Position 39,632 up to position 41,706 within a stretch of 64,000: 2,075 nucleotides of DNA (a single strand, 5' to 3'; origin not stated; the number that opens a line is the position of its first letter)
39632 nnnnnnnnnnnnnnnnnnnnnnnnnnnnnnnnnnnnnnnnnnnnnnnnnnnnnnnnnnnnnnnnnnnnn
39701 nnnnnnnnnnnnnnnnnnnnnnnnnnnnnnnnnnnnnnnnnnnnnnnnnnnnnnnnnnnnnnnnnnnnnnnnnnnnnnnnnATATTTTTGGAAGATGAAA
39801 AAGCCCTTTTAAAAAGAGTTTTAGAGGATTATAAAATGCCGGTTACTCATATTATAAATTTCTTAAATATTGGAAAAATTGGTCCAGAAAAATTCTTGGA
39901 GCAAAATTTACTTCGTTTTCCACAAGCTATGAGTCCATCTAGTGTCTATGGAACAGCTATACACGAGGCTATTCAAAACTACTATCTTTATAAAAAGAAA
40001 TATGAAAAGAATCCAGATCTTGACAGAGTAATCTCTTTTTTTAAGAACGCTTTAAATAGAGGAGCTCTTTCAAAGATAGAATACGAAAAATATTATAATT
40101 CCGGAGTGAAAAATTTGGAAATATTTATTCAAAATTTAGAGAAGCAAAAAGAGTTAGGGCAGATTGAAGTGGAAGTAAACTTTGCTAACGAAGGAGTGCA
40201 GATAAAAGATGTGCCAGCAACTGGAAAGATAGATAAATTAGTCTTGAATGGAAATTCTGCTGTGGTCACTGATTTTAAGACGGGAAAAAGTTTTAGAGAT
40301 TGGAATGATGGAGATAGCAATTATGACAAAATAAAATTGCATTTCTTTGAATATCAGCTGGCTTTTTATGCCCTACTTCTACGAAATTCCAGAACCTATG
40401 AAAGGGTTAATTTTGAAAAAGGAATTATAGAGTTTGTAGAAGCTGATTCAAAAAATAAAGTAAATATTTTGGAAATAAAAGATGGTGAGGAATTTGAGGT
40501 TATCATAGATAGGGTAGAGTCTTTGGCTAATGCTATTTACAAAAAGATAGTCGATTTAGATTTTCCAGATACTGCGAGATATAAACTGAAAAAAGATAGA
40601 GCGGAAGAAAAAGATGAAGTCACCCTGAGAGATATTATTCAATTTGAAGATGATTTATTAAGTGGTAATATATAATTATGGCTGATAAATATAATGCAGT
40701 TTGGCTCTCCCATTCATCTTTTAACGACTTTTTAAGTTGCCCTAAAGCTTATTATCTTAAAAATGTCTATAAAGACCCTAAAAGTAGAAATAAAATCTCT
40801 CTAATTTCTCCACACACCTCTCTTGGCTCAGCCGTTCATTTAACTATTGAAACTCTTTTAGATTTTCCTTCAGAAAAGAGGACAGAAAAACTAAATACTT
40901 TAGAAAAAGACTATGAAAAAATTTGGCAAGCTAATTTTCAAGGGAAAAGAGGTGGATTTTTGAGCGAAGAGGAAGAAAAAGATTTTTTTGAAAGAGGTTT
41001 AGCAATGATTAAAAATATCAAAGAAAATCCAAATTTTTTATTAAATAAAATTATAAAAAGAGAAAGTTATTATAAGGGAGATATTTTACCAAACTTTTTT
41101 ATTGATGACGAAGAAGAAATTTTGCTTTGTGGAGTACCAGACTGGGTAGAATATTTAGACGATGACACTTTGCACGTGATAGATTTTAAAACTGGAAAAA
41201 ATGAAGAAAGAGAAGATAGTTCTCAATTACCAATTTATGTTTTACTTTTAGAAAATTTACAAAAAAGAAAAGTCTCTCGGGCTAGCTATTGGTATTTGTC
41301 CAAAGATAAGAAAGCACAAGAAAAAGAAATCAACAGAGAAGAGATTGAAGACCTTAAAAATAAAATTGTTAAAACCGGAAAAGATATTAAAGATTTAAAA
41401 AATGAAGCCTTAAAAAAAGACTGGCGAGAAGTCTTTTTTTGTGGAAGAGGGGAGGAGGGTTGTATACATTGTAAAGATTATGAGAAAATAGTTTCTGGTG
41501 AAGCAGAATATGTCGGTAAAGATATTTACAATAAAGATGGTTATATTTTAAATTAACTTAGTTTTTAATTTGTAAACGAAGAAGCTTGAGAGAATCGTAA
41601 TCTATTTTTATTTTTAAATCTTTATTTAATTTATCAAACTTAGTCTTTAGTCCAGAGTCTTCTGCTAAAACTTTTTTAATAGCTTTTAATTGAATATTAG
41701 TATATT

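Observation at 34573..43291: Putative DNA-defence/DNA-processing island inserted between rpmA and the suf genes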

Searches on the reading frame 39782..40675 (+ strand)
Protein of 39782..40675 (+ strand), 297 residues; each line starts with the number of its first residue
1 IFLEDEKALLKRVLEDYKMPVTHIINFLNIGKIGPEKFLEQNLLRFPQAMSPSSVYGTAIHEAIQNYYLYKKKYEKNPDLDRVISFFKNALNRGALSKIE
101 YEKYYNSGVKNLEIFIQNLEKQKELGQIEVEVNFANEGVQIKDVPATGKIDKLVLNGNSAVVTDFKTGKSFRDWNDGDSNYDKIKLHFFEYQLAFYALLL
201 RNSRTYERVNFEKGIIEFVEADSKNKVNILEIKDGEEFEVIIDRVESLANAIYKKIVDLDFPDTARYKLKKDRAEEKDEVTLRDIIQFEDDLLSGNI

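Call 56: find_related_loci(query=A4, collection=metagenome_contigs, flank=10000)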
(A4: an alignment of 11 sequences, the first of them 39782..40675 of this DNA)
Query A4 (297 aa) in metagenome_contigs; peptide patterns used: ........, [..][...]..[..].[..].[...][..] (x = any residue, [..] = any of these).
238 stretches matched a pattern; 125 encode a relative of the query (tblastn E <= 1e-3); the best 80 are kept; 80 distinct loci.
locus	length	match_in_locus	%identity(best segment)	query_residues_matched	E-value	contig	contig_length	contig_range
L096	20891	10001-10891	99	1-297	0e+0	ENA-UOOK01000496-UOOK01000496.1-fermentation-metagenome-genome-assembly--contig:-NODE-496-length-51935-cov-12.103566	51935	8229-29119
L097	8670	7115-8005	98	1-297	0e+0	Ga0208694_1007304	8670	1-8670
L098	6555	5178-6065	92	1-297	3e-173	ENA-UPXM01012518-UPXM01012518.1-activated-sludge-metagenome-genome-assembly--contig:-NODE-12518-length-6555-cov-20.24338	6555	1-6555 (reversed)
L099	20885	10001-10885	80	2-297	2e-152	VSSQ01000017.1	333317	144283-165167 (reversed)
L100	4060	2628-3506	63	2-297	5e-126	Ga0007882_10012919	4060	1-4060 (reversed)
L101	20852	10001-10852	43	2-297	9e-64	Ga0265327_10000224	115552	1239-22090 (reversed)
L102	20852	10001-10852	43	2-297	4e-62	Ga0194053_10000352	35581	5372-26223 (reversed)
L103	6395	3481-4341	42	2-297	4e-62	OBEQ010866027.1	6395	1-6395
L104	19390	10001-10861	42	2-297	4e-62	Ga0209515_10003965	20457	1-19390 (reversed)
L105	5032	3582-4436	42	2-297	6e-62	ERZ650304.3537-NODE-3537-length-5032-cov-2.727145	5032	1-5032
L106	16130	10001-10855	41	2-297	1e-61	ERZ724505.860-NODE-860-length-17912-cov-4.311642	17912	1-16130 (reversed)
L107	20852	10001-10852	40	2-297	1e-61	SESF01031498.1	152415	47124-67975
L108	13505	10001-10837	41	2-297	4e-61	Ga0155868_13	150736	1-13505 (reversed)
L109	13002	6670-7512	42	2-297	2e-60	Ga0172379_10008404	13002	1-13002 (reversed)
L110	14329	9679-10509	41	2-293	6e-60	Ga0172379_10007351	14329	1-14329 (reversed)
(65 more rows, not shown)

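Call 60: search_protein_families(library=pfam, proteins=[L096:3746-6898:+, L096:6904-7464:+, L099:6237-6845:+, L099:6904-7134:-], max_evalue=0.01)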
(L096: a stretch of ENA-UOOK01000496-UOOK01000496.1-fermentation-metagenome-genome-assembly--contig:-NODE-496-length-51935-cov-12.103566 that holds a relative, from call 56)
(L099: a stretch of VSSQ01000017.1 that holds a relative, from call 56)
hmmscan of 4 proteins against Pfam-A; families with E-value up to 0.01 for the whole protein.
L096:3746-6898:+ (1050 aa): 5 families
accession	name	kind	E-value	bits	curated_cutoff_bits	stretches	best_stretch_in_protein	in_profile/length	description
PF18135.7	Type_ISP_C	-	1.2e-84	284.7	25.9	1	697-1046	1-341/342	Type ISP C-terminal specificity domain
PF02384.22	N6_Mtase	-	2.8e-09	37.2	20.4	1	294-542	3-166/311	N-6 DNA Methylase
PF07669.17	Eco57I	-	3.5e-07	30.9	25.3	1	422-597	3-164/171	Eco57I restriction-modification methylase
PF20473.4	MmeI_Mtase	-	0.00011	21.9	27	1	372-536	16-172/259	MmeI, DNA-methyltransferase domain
PF04313.20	HSDR_N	-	0.0002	21.7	25.1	1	47-108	122-193/198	Type I restriction enzyme R protein N terminus (HSDR_N)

L096:6904-7464:+ (186 aa): 0 families

L099:6237-6845:+ (202 aa): 1 family
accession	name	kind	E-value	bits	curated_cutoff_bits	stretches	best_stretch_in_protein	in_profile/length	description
PF02976.21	MutH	-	1e-08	35.4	23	1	62-117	16-72/103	DNA mismatch repair enzyme MutH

L099:6904-7134:- (76 aa): 1 family
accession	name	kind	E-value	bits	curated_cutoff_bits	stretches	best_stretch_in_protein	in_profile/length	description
PF07411.17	DUF1508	-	1.5e-05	25.2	22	1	28-73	4-47/48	Domain of unknown function (DUF1508)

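Call 61: search_protein_families(library=padloc, proteins=[L096:3746-6898:+, L096:6904-7464:+, L099:6237-6845:+], max_evalue=0.1)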
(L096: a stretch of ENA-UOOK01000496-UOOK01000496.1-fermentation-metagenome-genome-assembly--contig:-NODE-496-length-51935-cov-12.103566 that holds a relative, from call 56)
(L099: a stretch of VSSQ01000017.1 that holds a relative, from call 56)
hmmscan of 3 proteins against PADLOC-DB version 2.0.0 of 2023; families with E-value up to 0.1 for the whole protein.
L096:3746-6898:+ (1050 aa): 9 families
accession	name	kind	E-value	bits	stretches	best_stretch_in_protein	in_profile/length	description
PDLC03610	REase_MTase_IIG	-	3.7e-271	900.8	2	533-1047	553-1071/1096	Type IIG restriction enzyme-methyltransferase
PDLC03631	REase_MTase_IIG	-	2.4e-91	305.2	1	6-1019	10-987/1086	Type IIG restriction enzyme-methyltransferase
PDLC03597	REase_MTase_IIG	-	6.9e-51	171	1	168-1010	746-1579/1646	Type IIG restriction enzyme-methyltransferase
PDLC03051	REase_MTase_I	-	1.4e-45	153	1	293-936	841-1473/1591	Type I restriction enzyme-methyltransferase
PDLC03621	REase_MTase_IIG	-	1.7e-33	113.8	1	192-958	193-917/1024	Type IIG restriction enzyme-methyltransferase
PDLC03025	MTase_I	-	2.7e-06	24.4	1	290-340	137-185/569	Type I methyltransferase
PDLC03313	MTase_II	-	5.2e-05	20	1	370-601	43-235/563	Type II methyltransferase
PDLC03026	MTase_I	-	0.0019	15.4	0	292-334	118-160/487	Type I methyltransferase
PDLC01087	C3a187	-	0.0026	14.6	1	34-85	29-77/559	NERD+UvrD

L096:6904-7464:+ (186 aa): 1 family
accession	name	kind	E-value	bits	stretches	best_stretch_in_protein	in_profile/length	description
PDLC01422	Cas10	-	0.0012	16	1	27-176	76-203/519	CAS-III; effector_LS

L099:6237-6845:+ (202 aa): 1 family
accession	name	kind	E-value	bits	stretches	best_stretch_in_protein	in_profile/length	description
PDLC03553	REase_II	-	7.1e-12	42.8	1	35-188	61-220/527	Type II restriction enzyme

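Call 63: search_protein_families(library=pfam, proteins=[L097:1121-2308:+, L097:2310-2915:+, L097:2921-4024:+, L097:3855-4586:+], max_evalue=0.01)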
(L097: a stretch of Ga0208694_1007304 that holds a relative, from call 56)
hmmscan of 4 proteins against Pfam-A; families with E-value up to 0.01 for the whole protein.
L097:1121-2308:+ (395 aa): 1 family
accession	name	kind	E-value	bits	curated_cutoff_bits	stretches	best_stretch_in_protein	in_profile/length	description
PF13651.11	EcoRI_methylase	-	2.8e-147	491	26.4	1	9-352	1-309/345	Adenine-specific methyltransferase EcoRI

L097:2310-2915:+ (201 aa): 2 families
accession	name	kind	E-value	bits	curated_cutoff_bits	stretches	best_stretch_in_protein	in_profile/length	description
PF10544.15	T5orf172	-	4.8e-06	27.4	20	1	4-89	1-97/101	T5orf172 domain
PF13455.12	MUG113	-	0.00014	22.8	22.3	1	18-89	2-70/73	Meiotically up-regulated gene 113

L097:2921-4024:+ (367 aa): 4 families
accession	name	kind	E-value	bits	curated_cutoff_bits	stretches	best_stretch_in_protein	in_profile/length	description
PF03235.19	GmrSD_N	-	3.3e-18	67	33.2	1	33-158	12-198/199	GmrSD restriction endonuclease, N-terminal domain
PF01844.29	HNH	-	3.3e-13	50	21.4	1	322-365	1-45/47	HNH endonuclease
PF14279.12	HNH_5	-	8e-09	35.7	27.5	1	322-364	1-43/56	HNH endonuclease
PF02945.21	Endonuclease_7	-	0.00067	20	23.6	1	305-363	9-62/82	Recombination endonuclease VII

L097:3855-4586:+ (243 aa): 0 families

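Call 81: search_protein_families(library=padloc, alignment_id=A5, max_evalue=1e-10)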
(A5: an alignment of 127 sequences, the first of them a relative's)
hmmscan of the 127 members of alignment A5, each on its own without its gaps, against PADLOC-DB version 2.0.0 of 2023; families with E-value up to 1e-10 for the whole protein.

A. member 1, L101:3170-4273:+ (367 aa): 0 families

B. families by the number of members that match (of 127 scanned): 22 families
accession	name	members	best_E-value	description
PDLC02203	MzaA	12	2.7e-59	-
PDLC03767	RT_UG29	11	1.4e-52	DRT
PDLC03800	RTasDnaG-like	10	1.2e-44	DRT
PDLC01247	DEDDh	4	1.4e-28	"CAS-I,CAS-II,CAS-III,CAS-IV,CAS-V,CAS-VI; associated"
PDLC01995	RtcR_PspF2--CARF_AAA_HTH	2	3.1e-115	-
PDLC01994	RtcR_PspF1--CARF_AAA_HTH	2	4.8e-55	-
PDLC01993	RtcR--CARF_AAA_HTH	2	5.3e-54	-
PDLC04135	mad3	2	1.4e-32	mads_3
PDLC05027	PDC-S48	2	1.4e-11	-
PDLC01096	C3a212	1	9.2e-52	SNc+LTD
PDLC02503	BrxHI|BrxHII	1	1.9e-24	BrxHI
PDLC02864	DpdF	1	6.4e-24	DpdF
PDLC03928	PsyrT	1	1.2e-23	-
PDLC02861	DpdF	1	2.7e-17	DpdF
PDLC02870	DpdF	1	5.6e-16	DpdF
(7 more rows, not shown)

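Call 82: search_protein_families(library=pfam, alignment_id=A5, max_evalue=1e-8)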
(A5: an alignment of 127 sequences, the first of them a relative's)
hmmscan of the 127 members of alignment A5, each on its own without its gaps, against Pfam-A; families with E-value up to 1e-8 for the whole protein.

A. member 1, L101:3170-4273:+ (367 aa): 0 families

B. families by the number of members that match (of 127 scanned): 91 families (the first 25 are shown)
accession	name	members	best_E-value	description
PF04542.20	Sigma70_r2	12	1.9e-22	Sigma-70 region 2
PF04539.22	Sigma70_r3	12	3.2e-21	Sigma-70 region 3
PF00140.25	Sigma70_r1_2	12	1.1e-15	Sigma-70 factor, region 1.2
PF04545.22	Sigma70_r4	12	1.2e-15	Sigma-70, region 4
PF03979.19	Sigma70_r1_1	12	3.2e-13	Sigma-70 factor, region 1.1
PF08275.17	DNAG_N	11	1e-42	DNA primase catalytic core, N-terminal domain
PF13155.12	Toprim_2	11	5.6e-21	Toprim-like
PF13662.12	Toprim_4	11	1.1e-16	Toprim domain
PF01807.25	Zn_ribbon_DnaG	10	1.3e-35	CHC2 zinc finger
PF01751.28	Toprim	8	3.3e-12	Toprim domain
PF13328.12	HD_4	6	6.8e-18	HD domain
PF03572.23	Peptidase_S41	5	7.1e-51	Peptidase family S41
PF17820.7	PDZ_6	5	6.2e-14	PDZ domain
PF00595.29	PDZ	5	2.7e-13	PDZ domain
PF13180.12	PDZ_2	5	4.6e-13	PDZ domain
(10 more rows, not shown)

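Call 84: search_protein_families(library=phrogs, proteins=[L096:6904-7464:+, L097:3855-4586:+], max_evalue=0.01)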
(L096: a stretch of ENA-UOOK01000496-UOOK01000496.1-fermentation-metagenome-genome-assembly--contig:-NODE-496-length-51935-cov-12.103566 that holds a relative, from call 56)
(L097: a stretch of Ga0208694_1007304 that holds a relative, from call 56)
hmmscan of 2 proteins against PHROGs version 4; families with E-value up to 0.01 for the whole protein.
L096:6904-7464:+ (186 aa): 0 families

L097:3855-4586:+ (243 aa): 0 families

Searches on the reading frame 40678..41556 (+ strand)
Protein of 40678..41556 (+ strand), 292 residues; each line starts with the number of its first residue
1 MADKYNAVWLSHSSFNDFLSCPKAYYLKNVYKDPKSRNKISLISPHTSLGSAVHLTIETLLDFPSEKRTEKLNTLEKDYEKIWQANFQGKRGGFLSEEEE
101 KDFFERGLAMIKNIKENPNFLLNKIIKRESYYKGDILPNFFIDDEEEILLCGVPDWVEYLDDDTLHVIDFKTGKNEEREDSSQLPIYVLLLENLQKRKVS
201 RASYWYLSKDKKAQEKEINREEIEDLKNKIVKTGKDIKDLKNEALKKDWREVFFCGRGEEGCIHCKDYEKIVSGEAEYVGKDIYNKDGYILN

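Call 5: search_protein_families(library=pfam, proteins=[window:40678-41556:+], max_evalue=0.01)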
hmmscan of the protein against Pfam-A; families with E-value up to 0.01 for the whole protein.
window:40678-41556:+ (292 aa): 2 families
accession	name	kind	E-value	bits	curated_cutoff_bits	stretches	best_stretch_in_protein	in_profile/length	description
PF12705.13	PDDEXK_1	-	1.1e-23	85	22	1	10-255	2-237/247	PD-(D/E)XK nuclease superfamily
PF01930.23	Cas_Cas4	-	1.3e-05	25.8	22.7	1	151-231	53-132/160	Domain of unknown function DUF83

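Call 6: search_protein_families(library=padloc, proteins=[window:40678-41556:+], max_evalue=0.01)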
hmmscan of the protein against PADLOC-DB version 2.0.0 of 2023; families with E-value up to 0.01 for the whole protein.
window:40678-41556:+ (292 aa): 15 families
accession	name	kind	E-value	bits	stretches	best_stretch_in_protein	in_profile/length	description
PDLC00943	Cas4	-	1.1e-11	43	1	147-242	65-155/180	CRISPR-associated protein Cas4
PDLC02410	Aga_Cas4-like_Nuc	-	2e-10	38.9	1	9-266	2-245/255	Class II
PDLC02405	Aga_Cas4-like_Nuc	-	8.5e-10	36.4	1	99-266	90-256/270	Class II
PDLC01447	Cas4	-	4.5e-09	35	1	10-232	5-129/161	"CAS-I,CAS-II,CAS-III,CAS-IV,CAS-V,CAS-VI; acquisition_associated"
PDLC01250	Cas4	-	4.8e-09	34.7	1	146-240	58-144/168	"CAS-I,CAS-II,CAS-III,CAS-IV,CAS-V,CAS-VI; acquisition_associated"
PDLC01611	Cas4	-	8.3e-08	30.7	1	145-242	53-134/158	"CAS-I,CAS-II,CAS-III,CAS-IV,CAS-V,CAS-VI; acquisition_associated"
PDLC00060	DruK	-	4.9e-07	27.4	1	147-246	140-239/347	PD-(D/E)XK nuclease superfamily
PDLC02034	Cas4d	-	9.5e-07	26.7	1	146-243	68-160/192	-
PDLC02083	Cas4_II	-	1.4e-06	26.9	1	150-239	73-157/186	-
PDLC00058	DruK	-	5e-06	23.4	1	14-86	16-84/388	PD-(D/E)XK nuclease superfamily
PDLC02406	Aga_Cas4-like_Nuc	-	8e-06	23.6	1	147-200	168-221/308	Class II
PDLC01773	Cas4c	-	9.9e-06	23.1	1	147-222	83-156/229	-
PDLC02087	Cas4b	-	0.00015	19.9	1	149-233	73-160/189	-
PDLC00059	DruK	-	0.00015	19.1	1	143-233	120-210/326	PD-(D/E)XK nuclease superfamily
PDLC00945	Cas4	-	0.003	15.7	1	13-58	4-46/178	"CRISPR-associated protein Cas4, subtype PREFRAN"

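Call 7: search_protein_families(library=ncbifam, proteins=[window:40678-41556:+], max_evalue=0.01)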
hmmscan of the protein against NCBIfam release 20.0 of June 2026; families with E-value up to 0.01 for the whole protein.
window:40678-41556:+ (292 aa): 4 families
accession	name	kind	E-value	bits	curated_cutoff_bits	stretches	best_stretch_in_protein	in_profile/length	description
TIGR00372.1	cas4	equivalog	4.1e-11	43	65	1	147-242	65-155/180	CRISPR-associated protein Cas4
TIGR02786.1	addB_alphas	equivalog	0.00023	19.4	486.5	1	144-244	875-980/1024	double-strand break repair protein AddB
NF010485.0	PRK13909.1-2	equivalog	0.00056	18.2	650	1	48-211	768-903/909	RecB-like helicase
NF049935.1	cas4g_cas1g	exception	0.0087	14.6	560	0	146-231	71-159/546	CRISPR-associated endonuclease Cas4g/Cas1g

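Call 37: search_solved_structures(query=window:40678-41556:+, max_evalue=1)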
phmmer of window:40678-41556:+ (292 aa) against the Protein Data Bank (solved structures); distinct sequences matched with E-value up to 1: 3.
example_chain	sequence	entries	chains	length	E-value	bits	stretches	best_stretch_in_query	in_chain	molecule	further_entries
9iac_A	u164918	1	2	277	0.00017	24.2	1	99-238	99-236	Similar to tr|Q3MCC8|Q3MCC8_ANAVT Hypothetical protein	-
9iab_A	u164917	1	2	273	0.00017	24.2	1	106-212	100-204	PD-(D/E)XK endonuclease-like domain-containing protein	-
3nnn_A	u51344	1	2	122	0.84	12.1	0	230-263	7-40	DNA BINDING RESPONSE REGULATOR D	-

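Call 92: predict_structure(protein=window:40678-41556:+)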
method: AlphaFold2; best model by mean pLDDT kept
length: 292 residues; sequences in the alignment: 1
mean_pLDDT: 39.7   pTM: 0.32
mean pLDDT of the five models: 39.7, 38.6, 37.5, 37.3, 35.3
residues with pLDDT >= 90: 0; 70-90: 0; 50-70: 48; < 50: 244
segments of 3 or more residues with pLDDT < 50: 1-63, 88-95, 118-264, 269-282, 286-292
pLDDT, mean of each block of 10 residues (from residue 1): 24 24 26 35 36 41 52 59 53 48 54 53 37 30 32 33 37 39 29 30 38 39 40 37 44 42 47 46 46 43
secondary structure, 60 per line:
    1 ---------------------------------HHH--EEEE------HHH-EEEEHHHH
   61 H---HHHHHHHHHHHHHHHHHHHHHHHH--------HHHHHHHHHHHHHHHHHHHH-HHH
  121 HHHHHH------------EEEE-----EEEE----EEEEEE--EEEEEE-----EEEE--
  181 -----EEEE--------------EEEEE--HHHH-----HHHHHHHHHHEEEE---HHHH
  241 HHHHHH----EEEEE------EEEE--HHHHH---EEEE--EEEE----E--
elements in order: E39-42 E53-56 H57-61 H65-88 H97-116 H118-126 E139-142 E148-151 E156-161 E164-169 E175-178 E186-189 E204-208 H211-214 H220-229 E230-233 H237-246 E251-255 E262-265 H268-272 E276-279 E282-285
